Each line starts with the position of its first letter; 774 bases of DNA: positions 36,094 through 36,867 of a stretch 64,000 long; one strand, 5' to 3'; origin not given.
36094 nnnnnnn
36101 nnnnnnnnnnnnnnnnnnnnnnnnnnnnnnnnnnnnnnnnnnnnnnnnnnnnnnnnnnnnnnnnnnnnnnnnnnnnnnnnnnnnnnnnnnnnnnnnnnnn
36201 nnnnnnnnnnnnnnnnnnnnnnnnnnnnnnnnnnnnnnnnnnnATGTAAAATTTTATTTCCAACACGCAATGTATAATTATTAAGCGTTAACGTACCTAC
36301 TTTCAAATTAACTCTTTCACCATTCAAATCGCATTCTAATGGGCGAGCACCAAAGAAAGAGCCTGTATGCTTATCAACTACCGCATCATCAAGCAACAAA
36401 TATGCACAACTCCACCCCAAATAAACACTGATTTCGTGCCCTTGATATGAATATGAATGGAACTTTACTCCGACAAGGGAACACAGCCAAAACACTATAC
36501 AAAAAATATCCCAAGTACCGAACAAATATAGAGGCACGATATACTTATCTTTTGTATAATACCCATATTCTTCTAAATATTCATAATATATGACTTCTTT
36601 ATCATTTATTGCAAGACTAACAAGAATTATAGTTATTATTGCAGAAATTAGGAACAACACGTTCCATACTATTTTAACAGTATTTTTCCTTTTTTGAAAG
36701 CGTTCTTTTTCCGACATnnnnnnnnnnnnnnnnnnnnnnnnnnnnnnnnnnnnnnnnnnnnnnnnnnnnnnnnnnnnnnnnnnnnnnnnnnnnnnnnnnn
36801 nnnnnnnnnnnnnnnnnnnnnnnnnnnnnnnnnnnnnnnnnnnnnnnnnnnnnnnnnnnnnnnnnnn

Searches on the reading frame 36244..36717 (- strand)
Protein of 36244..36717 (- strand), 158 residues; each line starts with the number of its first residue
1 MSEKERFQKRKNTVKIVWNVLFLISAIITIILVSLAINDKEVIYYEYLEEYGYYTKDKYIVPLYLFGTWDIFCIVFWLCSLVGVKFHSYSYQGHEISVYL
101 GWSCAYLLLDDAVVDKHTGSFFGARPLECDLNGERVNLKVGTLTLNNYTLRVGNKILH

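Call 5: search_protein_families(library=pfam, proteins=[window:36244-36717:-], max_evalue=1)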
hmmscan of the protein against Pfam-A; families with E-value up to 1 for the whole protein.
window:36244-36717:- (158 aa): 4 families
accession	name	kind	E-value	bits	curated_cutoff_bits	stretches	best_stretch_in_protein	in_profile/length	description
PF17314.7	DUF5360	-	0.0043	17.5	25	1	66-114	5-53/127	Family of unknown function (DUF5360)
PF09578.15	Spore_YabQ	-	0.016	15.8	27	1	8-47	25-64/79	Spore cortex protein YabQ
PF10318.15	7TM_GPCR_Srh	-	0.027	13.9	26.3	1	6-81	119-193/302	Serpentine type 7TM GPCR chemoreceptor Srh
PF09788.14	Tmemb_55A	-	0.32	10.6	30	0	5-48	183-226/248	Transmembrane protein 55A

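Call 6: search_protein_families(library=padloc, proteins=[window:36244-36717:-], max_evalue=1)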
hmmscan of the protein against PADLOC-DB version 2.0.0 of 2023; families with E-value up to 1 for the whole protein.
window:36244-36717:- (158 aa): 0 families

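Call 9: find_homologous_proteins(query=window:36244-36717:-, max_evalue=0.001)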
Query window:36244-36717:- (158 aa): 26 proteins with E <= 0.001 among 61 candidates.
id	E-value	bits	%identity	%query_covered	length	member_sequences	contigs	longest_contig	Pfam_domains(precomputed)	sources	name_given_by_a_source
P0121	5.6e-102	357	100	100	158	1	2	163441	-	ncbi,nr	ncbi:MAG: hypothetical protein NC037_02420 [Bacteroides sp.]|nr:hypothetical protein [Bacillota bact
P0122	4.3e-86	305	82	100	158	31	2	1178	-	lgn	-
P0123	5.4e-85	301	82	100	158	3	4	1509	-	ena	-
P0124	2.1e-81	290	77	100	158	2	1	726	-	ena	-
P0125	2.8e-78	279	75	100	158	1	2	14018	-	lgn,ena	-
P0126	2.3e-77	277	75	100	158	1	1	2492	-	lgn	-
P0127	7.2e-76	272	75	100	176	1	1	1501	-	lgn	-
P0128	1.3e-75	271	75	100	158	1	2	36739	-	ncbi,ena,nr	ncbi:MAG: hypothetical protein K2K13_03775 [Clostridiales bacterium]|nr:hypothetical protein [Clostr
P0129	3.6e-74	266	74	100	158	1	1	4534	-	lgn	-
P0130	1.2e-72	261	72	100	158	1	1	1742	-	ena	-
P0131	1.2e-72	261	78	100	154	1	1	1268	-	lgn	-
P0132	1.2e-68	248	70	100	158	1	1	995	-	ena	-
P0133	4.4e-63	230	70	100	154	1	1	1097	-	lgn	-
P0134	1.6e-59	218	64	99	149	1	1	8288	-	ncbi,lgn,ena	-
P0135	3.9e-54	201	61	100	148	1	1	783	-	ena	-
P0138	2.3e-47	179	61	88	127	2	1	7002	-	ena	-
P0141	3.0e-43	166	52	100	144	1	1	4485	-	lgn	-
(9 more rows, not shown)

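Call 12: find_encoding_contigs(protein=P0128, flank=6000, max_places=4)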
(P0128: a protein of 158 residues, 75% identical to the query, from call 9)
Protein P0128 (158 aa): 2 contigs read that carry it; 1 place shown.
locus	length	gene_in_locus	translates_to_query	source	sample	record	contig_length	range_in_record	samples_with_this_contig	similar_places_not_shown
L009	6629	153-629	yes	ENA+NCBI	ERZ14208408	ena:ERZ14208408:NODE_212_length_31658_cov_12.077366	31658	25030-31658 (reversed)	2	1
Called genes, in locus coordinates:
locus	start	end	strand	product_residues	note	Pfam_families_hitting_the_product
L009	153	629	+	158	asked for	-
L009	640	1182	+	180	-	PF13302:Acetyltransf_3, PF00583:Acetyltransf_1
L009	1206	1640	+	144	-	PF13673:Acetyltransf_10 (weak), PF00583:Acetyltransf_1, PF13508:Acetyltransf_7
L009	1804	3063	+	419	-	PF00275:EPSP_synthase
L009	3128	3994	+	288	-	PF08478:POTRA_1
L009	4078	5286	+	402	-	PF02491:SHS2_FTSA, PF11104:PilM_2, PF14450:FtsA (weak)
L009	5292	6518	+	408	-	PF00091:Tubulin, PF12327:FtsZ_C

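Call 30: predict_structure(alignment_id=A2)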
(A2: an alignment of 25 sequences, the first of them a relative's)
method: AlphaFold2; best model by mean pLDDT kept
length: 158 residues; sequences in the alignment: 25
mean_pLDDT: 85.9   pTM: 0.70
mean pLDDT of the five models: 85.9, 85.9, 83.9, 83.6, 82.6
residues with pLDDT >= 90: 60; 70-90: 85; 50-70: 13; < 50: 0
segments of 3 or more residues with pLDDT < 50: none
pLDDT, mean of each block of 10 residues (from residue 1): 87 89 90 83 70 71 88 87 89 93 90 90 87 91 80 90
secondary structure, 60 per line:
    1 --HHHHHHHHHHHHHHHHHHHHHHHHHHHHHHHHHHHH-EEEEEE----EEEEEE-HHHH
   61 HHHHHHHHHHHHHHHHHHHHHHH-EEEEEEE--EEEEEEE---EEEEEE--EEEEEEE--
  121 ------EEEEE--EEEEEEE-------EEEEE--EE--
elements in order: H3-38 E40-45 E50-55 H57-83 E85-91 E94-100 E104-109 E112-118 E127-131 E134-140 E148-152

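Call 36: fold_search(model_id=the predicted structure, library=pdb)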
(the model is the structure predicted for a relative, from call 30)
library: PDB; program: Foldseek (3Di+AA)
matches with E <= 10: 619; with E <= 0.001: 0
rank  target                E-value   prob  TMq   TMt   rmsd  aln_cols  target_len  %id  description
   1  1mk9_B                9.9e-02  0.44  0.22  0.19  12.5       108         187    9  CRYSTAL STRUCTURE OF AN INTEGRIN BETA3-TALIN CHIMERA (released 2003-01-28)
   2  1ef1_A                1.5e-01  0.41  0.23  0.15  11.7       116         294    9  CRYSTAL STRUCTURE OF THE MOESIN FERM DOMAIN/TAIL DOMAIN COMPLEX (released 2000-05-10)
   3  8tee_B                1.6e-01  0.60  0.32  0.16   8.8       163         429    9  Crystal structure of Kindlin2 in complex with K794Q mutated beta1 integrin (released 2024-07-03)
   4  8ciu                  1.7e-01  0.38  0.24  0.14  11.4       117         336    8  The FERM domain of human moesin mutant H288A (released 2023-03-01)
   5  1gc6                  1.8e-01  0.28  0.22  0.15  11.8       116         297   10  CRYSTAL STRUCTURE OF THE RADIXIN FERM DOMAIN COMPLEXED WITH INOSITOL-(1,4,5)-TRIPHOSPHATE (released 2000-09-20)
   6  5njj_B                1.9e-01  0.30  0.20  0.22  17.7       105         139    4  PTB domain of human Numb isoform-1 (released 2017-12-13)
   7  7k7l_A                2.2e-01  0.30  0.20  0.07  18.2       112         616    9  Structure of a hit for G Protein Coupled Receptor Kinase 2 (GRK2) Inhibitor for the Potential Treatment of Heart Failu (released 2020-10-28)
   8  9nwi_Y                2.6e-01  0.57  0.23  0.09   7.6        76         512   16  Pseudomonas phage Pa223 tail (C6 symmetry) (released 2025-08-06)
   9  1e5w                  2.6e-01  0.23  0.23  0.14  11.2       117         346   10  Structure of isolated FERM domain and first long helix of moesin (released 2001-06-27)
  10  4mk0_A                2.7e-01  0.38  0.18  0.06   8.4        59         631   12  Crystal structure of G protein-coupled receptor kinase 2 in complex with a a rationally designed paroxetine derivative (released 2014-01-22)
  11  8cit_C                3.2e-01  0.21  0.22  0.13  11.9       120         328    8  The FERM domain of human moesin mutant L281R (released 2023-03-01)
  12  1h4r_A                3.4e-01  0.20  0.22  0.14  12.2       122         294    9  Crystal Structure of the FERM domain of Merlin, the Neurofibromatosis 2 Tumor Suppressor Protein. (released 2002-01-16)
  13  5efv_B                3.6e-01  0.16  0.19  0.06  16.3       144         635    8  The host-recognition device of Staphylococcus aureus phage Phi11 (released 2016-05-25)
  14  8dkd                  3.8e-01  0.16  0.18  0.09  10.8        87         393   10  Sliding clamp from M. thermoresistibile (released 2023-01-18)
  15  5xq0_B                4.0e-01  0.38  0.32  0.17   9.2       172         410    8  Structural basis of kindlin-mediated integrin recognition and activation (released 2017-07-26)
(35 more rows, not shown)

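Call 39: find_encoding_contigs(protein=P0125, flank=4000, max_places=3)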
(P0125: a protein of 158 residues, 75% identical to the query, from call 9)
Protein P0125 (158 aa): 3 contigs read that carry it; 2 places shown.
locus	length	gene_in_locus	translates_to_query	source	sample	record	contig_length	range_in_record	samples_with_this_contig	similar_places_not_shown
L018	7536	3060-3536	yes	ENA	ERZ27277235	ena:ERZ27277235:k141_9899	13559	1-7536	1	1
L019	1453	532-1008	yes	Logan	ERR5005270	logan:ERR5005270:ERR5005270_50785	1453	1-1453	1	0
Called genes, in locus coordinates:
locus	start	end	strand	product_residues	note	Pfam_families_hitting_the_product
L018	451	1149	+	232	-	PF02308:MgtC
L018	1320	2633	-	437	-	PF02040:ArsB, PF03600:CitMHS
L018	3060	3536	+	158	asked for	-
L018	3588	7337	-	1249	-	PF00497:SBP_bac_3 (weak), PF00512:HisKA, PF02518:HATPase_c, PF00072:Response_reg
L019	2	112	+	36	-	?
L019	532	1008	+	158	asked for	-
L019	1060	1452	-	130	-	?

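Call 40: find_encoding_contigs(protein=P0134, flank=4000, max_places=3)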
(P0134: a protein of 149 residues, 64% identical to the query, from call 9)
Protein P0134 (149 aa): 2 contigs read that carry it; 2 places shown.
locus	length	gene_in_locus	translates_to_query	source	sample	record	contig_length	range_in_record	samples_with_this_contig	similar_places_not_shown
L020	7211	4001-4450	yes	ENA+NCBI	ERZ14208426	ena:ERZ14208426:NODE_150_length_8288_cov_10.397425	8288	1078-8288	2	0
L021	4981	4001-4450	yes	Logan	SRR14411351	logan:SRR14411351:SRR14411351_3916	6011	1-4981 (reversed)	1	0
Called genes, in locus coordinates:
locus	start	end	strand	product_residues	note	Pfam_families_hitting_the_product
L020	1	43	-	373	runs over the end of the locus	?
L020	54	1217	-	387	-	PF00890:FAD_binding_2, PF01266:DAO, PF01946:Thi4 (weak), PF12831:FAD_oxidored (weak), PF01593:Amino_oxidase, PF13450:NAD_binding_8, PF03275:GLF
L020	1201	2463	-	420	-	PF03706:LPG_synthase_TM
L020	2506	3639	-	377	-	PF00583:Acetyltransf_1 (faint)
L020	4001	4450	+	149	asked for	-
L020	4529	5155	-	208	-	PF01813:ATP-synt_D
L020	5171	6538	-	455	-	PF02874:ATP-synt_ab_N, PF00006:ATP-synt_ab, PF22919:ATP-synt_VA_C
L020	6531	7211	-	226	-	?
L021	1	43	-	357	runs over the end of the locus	?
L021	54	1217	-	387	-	PF00890:FAD_binding_2, PF01266:DAO, PF01946:Thi4 (weak), PF12831:FAD_oxidored (weak), PF01593:Amino_oxidase, PF13450:NAD_binding_8, PF03275:GLF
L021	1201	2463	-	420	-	PF03706:LPG_synthase_TM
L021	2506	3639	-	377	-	PF00583:Acetyltransf_1 (faint)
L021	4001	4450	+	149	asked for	-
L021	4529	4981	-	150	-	?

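Call 41: find_encoding_contigs(protein=P0138, flank=4000, max_places=3)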
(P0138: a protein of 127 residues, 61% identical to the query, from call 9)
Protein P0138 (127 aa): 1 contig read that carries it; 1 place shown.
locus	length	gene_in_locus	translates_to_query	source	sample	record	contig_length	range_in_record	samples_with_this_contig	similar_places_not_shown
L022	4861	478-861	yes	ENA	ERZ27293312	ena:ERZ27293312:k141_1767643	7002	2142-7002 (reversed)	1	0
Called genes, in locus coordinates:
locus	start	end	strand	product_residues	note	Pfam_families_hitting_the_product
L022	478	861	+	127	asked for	-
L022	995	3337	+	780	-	-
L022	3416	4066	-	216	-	PF13483:Lactamase_B_3, PF12706:Lactamase_B_2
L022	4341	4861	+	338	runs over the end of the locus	PF08240:ADH_N, PF00107:ADH_zinc_N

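Call 42: find_encoding_contigs(protein=P0141, flank=4000, max_places=3)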
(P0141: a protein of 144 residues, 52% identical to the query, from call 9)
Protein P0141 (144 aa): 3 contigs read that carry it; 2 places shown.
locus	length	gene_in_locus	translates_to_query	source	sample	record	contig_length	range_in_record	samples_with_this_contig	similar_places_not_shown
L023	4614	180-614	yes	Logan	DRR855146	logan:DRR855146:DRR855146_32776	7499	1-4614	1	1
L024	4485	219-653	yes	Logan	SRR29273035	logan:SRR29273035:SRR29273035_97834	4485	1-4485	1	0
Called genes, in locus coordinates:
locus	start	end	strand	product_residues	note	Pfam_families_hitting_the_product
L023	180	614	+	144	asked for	-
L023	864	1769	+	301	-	PF19568:Spore_III_AA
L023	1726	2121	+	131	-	PF09548:Spore_III_AB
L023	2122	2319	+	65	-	-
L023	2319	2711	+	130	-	PF06686:SpoIIIAC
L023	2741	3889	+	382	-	PF09546:Spore_III_AE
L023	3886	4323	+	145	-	PF09581:Spore_III_AF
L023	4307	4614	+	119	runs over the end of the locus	-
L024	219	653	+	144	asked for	-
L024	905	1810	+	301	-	PF19568:Spore_III_AA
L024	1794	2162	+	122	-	PF09548:Spore_III_AB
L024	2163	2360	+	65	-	-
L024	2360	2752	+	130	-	PF06686:SpoIIIAC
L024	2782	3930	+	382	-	PF09546:Spore_III_AE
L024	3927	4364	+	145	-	PF09581:Spore_III_AF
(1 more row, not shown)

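Call 51: search_protein_families(library=phrogs, proteins=[window:36244-36717:-], max_evalue=0.01)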
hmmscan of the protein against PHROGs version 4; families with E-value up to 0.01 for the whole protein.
window:36244-36717:- (158 aa): 0 families

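Call 52: search_protein_families(library=ncbifam, proteins=[window:36244-36717:-], max_evalue=0.01)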
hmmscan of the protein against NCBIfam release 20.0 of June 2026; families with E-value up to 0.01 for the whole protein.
window:36244-36717:- (158 aa): 0 families
